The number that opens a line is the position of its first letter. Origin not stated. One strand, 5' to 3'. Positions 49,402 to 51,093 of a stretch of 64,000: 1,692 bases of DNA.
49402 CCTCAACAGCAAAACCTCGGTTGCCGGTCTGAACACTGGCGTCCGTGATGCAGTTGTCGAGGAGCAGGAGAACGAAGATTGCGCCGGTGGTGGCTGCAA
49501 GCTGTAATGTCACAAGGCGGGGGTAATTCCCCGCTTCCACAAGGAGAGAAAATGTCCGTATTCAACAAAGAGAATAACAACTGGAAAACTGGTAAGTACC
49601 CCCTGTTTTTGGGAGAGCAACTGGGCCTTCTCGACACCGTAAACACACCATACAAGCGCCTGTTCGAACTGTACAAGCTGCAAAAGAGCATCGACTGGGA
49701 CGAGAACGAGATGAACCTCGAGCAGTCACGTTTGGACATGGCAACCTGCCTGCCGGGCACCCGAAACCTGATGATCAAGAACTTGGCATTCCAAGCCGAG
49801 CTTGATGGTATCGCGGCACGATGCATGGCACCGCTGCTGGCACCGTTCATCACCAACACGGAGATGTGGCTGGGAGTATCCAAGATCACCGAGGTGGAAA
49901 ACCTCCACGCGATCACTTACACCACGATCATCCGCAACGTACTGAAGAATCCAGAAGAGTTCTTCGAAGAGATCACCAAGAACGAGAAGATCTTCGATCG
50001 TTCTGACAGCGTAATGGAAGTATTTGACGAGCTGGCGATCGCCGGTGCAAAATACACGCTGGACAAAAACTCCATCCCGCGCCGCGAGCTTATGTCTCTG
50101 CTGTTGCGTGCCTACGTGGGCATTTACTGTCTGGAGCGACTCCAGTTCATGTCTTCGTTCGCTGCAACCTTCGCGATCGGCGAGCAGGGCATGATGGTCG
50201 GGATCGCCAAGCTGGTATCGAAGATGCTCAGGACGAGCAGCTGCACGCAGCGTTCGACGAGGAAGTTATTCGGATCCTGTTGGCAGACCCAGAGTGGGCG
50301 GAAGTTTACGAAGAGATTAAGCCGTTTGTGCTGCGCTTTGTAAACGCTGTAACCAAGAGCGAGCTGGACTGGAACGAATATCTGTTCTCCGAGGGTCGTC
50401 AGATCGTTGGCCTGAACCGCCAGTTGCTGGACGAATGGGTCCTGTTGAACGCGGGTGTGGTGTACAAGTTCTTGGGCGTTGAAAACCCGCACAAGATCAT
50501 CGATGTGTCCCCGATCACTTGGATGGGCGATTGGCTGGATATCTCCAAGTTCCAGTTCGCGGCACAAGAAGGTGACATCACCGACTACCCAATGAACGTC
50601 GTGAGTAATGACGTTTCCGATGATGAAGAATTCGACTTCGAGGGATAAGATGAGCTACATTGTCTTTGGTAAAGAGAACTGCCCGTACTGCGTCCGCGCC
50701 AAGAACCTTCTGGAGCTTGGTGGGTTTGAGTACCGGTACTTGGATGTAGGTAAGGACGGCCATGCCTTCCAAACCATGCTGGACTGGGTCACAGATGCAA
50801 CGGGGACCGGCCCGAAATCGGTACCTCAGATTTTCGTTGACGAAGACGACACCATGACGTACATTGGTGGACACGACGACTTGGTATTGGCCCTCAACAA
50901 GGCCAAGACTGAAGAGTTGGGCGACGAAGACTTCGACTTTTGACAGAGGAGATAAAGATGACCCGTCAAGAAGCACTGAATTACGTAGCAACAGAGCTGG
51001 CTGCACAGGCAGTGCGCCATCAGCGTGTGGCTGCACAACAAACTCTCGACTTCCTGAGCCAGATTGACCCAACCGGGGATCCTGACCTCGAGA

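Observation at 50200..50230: nrdB interrupted by a one-base deletion (TT to T) in the middle of the conserved iron-ligand helix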

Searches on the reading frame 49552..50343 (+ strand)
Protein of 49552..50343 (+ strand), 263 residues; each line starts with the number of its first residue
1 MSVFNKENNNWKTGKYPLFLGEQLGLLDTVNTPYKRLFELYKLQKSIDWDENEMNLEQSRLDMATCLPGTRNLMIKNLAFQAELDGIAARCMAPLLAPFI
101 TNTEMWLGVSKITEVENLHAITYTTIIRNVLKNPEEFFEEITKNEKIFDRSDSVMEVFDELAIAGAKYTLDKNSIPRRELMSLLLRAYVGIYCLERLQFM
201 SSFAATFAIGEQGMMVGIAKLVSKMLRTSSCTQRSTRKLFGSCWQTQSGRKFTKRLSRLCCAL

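Call 23: find_encoding_contigs(protein=window:49552-50343:+, flank=3000, max_places=6)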
Protein window:49552-50343:+ (263 aa): no gene with exactly this product is on record in the collection.

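Call 26: search_protein_families(library=pfam, proteins=[window:49552-50340:+])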
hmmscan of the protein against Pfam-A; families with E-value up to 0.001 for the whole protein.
window:49552-50340:+ (263 aa): 1 family
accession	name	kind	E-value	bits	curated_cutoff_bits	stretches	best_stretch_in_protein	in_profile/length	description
PF00268.27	Ribonuc_red_sm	-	5.2e-21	75.7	33.6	1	32-237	7-200/281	Ribonucleotide reductase, small chain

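Call 45: find_homologous_proteins(query=window:49552-50340:+, max_evalue=1e-40)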
Query window:49552-50340:+ (263 aa): 158 proteins with E <= 1e-40 among 673 candidates; the best 120 are listed.
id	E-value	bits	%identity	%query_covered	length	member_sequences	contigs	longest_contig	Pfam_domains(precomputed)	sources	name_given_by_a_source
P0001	9.1e-139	479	96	86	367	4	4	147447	PF00268.28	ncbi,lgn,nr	ncbi:ribonucleoside-diphosphate reductase 1 subunit beta [Serratia phage vB_SmaM-ChuuTotoro]|nr:ribo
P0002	2.2e-129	449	89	86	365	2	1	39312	PF00268.28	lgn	-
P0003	5.3e-123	428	84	86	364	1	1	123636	PF00268.28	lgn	-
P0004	4.5e-120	418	81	86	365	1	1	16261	PF00268.28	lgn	-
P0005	2.0e-114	399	78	86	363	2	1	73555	PF00268.28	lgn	-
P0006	1.6e-111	390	76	86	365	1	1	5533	PF00268.28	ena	-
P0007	7.4e-111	388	76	86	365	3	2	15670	PF00268.28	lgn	-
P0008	3.7e-109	382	73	86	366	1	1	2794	PF00268.28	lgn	-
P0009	2.1e-107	377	75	86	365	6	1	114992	PF00268.28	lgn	-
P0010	4.2e-102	359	70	86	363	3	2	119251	PF00268.28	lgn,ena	-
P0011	1.7e-87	311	61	86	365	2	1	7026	PF00268.28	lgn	-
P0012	6.5e-81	290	57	86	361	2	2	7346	PF00268.28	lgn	-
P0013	1.7e-80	288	57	86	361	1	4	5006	PF00268.28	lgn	-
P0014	3.1e-80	288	55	85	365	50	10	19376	PF00268.28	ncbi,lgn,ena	-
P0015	2.1e-78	282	53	92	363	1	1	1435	PF00268.28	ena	-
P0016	6.5e-78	280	55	86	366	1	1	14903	PF00268.28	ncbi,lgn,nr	ncbi:ribonucleoside-diphosphate reductase subunit beta [Gammaproteobacteria bacterium]|nr:ribonucleo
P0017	3.4e-77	278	54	85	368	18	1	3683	PF00268.28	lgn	-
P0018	4.6e-77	277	53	85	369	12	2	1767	PF00268.28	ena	-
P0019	5.9e-77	277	54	85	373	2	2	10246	PF00268.28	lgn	-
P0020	6.2e-76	273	54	85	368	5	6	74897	PF00268.28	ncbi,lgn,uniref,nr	ncbi:ribonucleotide-diphosphate reductase subunit beta [Wohlfahrtiimonas sp. G9077]|uniref:ribonucle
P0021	3.6e-75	271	52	86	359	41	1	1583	PF00268.28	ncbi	-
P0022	4.6e-75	271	54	85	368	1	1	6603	PF00268.28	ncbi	-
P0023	1.6e-74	269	53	85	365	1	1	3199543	PF00268.28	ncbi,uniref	ncbi:ribonucleotide-diphosphate reductase subunit beta [Neisseria sp. Ec49-e6-T10]|uniref:ribonucleo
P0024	5.7e-74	267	56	86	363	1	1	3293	PF00268.28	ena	-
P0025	9.3e-74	266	54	86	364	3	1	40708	PF00268.28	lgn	-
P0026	2.0e-73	265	49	98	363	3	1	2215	PF00268.28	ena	-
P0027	2.7e-73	265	53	90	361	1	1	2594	PF00268.28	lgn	-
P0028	3.9e-73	264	54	86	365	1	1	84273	PF00268.28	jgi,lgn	jgi:ribonucleoside-diphosphate reductase beta chain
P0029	1.4e-72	262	52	86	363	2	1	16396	PF00268.28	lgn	-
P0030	8.8e-72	260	51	86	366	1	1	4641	PF00268.28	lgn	-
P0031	1.8e-71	259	52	86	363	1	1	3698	PF00268.28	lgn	-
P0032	2.2e-71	259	49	95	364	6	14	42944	PF00268.28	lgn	-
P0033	4.5e-71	258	51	86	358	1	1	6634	PF00268.28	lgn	-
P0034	7.3e-71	257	47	95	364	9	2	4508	PF00268.28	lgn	-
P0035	8.7e-71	257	54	86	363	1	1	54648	PF00268.28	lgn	-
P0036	1.6e-70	256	46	92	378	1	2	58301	PF00268.28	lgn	-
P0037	2.8e-70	255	47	100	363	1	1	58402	PF00268.28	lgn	-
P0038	9.0e-70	253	50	86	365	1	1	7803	PF00268.28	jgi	jgi:ribonucleoside-diphosphate reductase beta chain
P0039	1.0e-69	253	52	86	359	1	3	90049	PF00268.28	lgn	-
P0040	1.1e-69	253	51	86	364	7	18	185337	PF00268.28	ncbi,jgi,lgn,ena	jgi:ribonucleoside-diphosphate reductase beta chain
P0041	1.5e-69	253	52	86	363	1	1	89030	PF00268.28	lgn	-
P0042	1.5e-69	253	52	86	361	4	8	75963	PF00268.28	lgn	-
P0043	1.6e-69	253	52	86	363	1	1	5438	PF00268.28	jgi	jgi:ribonucleoside-diphosphate reductase beta chain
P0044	1.9e-69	252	53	86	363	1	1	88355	PF00268.28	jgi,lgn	jgi:ribonucleoside-diphosphate reductase beta chain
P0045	2.1e-69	252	52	86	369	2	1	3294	PF00268.28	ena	-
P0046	6.9e-69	250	47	91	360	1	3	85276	PF00268.28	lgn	-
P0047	1.3e-68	249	51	86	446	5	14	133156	PF00462.31,PF00268.28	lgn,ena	-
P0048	3.6e-68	248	49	86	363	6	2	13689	PF00268.28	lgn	-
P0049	4.6e-68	248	52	86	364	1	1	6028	PF00268.28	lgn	-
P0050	1.0e-67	247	47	100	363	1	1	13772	PF00268.28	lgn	-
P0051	3.1e-67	245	49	91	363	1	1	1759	PF00268.28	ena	-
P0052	5.2e-67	244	45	98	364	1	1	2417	PF00268.28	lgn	-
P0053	5.6e-67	244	49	86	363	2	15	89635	PF00268.28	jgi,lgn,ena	-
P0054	8.6e-67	244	49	86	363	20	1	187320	PF00268.28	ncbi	-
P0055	1.1e-66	243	50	86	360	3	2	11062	PF00268.28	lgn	-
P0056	1.1e-66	243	50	86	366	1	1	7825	PF00268.28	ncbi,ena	-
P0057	1.2e-66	243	52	86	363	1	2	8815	PF00268.28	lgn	-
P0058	1.9e-66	242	50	86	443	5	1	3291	PF00462.31,PF00268.28,PF13417.13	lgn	-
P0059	2.1e-66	242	48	95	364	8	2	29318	PF00268.28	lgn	-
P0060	2.5e-66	242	46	95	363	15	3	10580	PF00268.28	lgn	-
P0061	3.6e-66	241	50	86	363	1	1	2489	PF00268.28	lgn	-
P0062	5.8e-66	241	50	86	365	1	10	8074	PF00268.28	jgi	-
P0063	1.1e-65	240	48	91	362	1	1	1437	PF00268.28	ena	-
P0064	1.1e-65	240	52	86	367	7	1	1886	PF00268.28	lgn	-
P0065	3.3e-65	238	52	86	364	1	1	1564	PF00268.28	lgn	-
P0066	3.7e-65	238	49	86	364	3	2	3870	PF00268.28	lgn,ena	-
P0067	4.8e-65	238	46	91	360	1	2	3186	PF00268.28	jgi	jgi:ribonucleoside-diphosphate reductase beta chain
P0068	5.1e-65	238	49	88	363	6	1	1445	PF00268.28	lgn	-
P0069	5.4e-65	238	47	95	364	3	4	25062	PF00268.28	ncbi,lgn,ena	-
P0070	2.7e-64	235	48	85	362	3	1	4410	PF00268.28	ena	-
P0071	2.8e-64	235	44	99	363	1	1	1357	PF00268.28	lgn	-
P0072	2.9e-64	235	46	95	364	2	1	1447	PF00268.28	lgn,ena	-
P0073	3.4e-64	235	49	85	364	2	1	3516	PF00268.28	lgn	-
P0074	3.9e-64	235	50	86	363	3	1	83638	PF00268.28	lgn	-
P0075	1.2e-63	233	50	85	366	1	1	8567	PF00268.28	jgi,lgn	jgi:ribonucleoside-diphosphate reductase beta chain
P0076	1.2e-63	233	47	86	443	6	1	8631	PF00462.31,PF00268.28,PF05768.21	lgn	-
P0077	1.4e-63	233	50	86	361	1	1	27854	PF00268.28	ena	-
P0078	1.7e-63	233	51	86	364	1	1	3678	PF00268.28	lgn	-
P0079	1.9e-63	233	48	85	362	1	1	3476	PF00268.28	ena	-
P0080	2.4e-63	232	47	95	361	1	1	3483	PF00268.28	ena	-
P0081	2.6e-63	232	48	92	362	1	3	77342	PF00268.28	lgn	-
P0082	3.9e-63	232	50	86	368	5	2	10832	PF00268.28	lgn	-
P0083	8.7e-63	230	50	85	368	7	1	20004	PF00268.28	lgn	-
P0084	8.9e-63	230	47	86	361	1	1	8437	PF00268.28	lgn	-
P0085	1.1e-62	230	48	86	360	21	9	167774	PF00268.28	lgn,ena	-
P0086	3.5e-62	228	49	86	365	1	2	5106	PF00268.28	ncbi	-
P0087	7.8e-62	227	46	89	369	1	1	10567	PF00268.28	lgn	-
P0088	1.3e-61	226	50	85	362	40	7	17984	PF00268.28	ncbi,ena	-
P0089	1.6e-61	226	48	86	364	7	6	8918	PF00268.28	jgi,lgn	jgi:ribonucleoside-diphosphate reductase beta chain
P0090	2.5e-61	226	50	85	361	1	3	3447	PF00268.28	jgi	-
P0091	5.3e-61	225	48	86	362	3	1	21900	PF00268.28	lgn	-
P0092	8.3e-61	224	50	86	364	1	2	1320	PF00268.28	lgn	-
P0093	1.0e-60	224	45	86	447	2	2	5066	PF00462.31,PF00268.28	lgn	-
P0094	1.1e-60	223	48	86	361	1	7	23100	PF00268.28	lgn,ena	-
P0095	1.2e-60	223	49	85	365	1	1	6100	PF00268.28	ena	-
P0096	1.3e-60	223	46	98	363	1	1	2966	PF00268.28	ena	-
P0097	1.4e-60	223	50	86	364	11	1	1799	PF00268.28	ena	-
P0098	2.1e-60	223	50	85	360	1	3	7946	PF00268.28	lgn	-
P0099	3.0e-60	222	46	85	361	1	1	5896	PF00268.28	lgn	-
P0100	3.5e-60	222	49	86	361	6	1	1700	PF00268.28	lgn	-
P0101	4.8e-60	221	49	86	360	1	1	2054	PF00268.28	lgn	-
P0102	5.8e-60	221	50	86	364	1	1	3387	PF00268.28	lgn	-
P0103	5.9e-60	221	45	86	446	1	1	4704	PF00462.31,PF00268.28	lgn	-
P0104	7.7e-60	221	46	86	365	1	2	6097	PF00268.28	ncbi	-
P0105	9.5e-60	220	48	85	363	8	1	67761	PF00268.28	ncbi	-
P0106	1.5e-59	220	48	85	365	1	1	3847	PF00268.28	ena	-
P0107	2.9e-59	219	47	85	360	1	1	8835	PF00268.28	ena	-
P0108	3.8e-59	218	48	86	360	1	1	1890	PF00268.28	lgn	-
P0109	5.7e-59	218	50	86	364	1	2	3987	PF00268.28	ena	-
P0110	6.0e-59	218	49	85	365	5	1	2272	PF00268.28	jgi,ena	-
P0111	7.9e-59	217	49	86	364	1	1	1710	PF00268.28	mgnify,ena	mgnify:FL=1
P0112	7.9e-59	217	50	86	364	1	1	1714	PF00268.28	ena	-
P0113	1.5e-58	217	46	86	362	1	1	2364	PF00268.28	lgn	-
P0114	3.1e-58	216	47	82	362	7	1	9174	PF00268.28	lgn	-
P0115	5.2e-58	215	47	86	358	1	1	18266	PF00268.28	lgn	-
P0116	1.1e-57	214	45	89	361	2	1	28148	PF00268.28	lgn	-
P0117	1.6e-57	213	47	86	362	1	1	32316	PF00268.28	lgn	-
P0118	3.0e-57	212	47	85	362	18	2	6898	PF00268.28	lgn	-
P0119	4.0e-57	212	51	80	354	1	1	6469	PF00268.28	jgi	jgi:ribonucleoside-diphosphate reductase beta chain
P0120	6.5e-57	211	48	86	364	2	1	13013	PF00268.28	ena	-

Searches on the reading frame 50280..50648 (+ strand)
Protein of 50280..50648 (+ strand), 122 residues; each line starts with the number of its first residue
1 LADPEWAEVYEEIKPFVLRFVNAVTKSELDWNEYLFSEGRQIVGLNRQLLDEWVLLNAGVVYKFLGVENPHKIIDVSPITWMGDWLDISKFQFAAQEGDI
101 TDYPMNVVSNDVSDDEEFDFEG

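Call 26: search_protein_families(library=pfam, proteins=[window:50280-50645:+])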
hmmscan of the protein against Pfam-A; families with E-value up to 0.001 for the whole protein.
window:50280-50645:+ (122 aa): 0 families

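Call 38: find_encoding_contigs(protein=window:50280-50648:+, flank=2000, max_places=4)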
Protein window:50280-50648:+ (122 aa): no gene with exactly this product is on record in the collection.

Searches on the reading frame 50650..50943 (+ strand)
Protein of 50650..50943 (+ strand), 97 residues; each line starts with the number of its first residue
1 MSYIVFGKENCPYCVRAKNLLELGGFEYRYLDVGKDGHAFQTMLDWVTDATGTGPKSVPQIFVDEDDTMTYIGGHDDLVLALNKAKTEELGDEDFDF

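Call 43: search_protein_families(library=pfam, proteins=[window:50650-50943:+])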
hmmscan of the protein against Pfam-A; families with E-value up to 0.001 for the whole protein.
window:50650-50943:+ (97 aa): 1 family
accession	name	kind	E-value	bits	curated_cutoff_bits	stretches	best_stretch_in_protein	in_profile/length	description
PF00462.30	Glutaredoxin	-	5.5e-13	49.4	22.9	1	4-65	2-57/60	Glutaredoxin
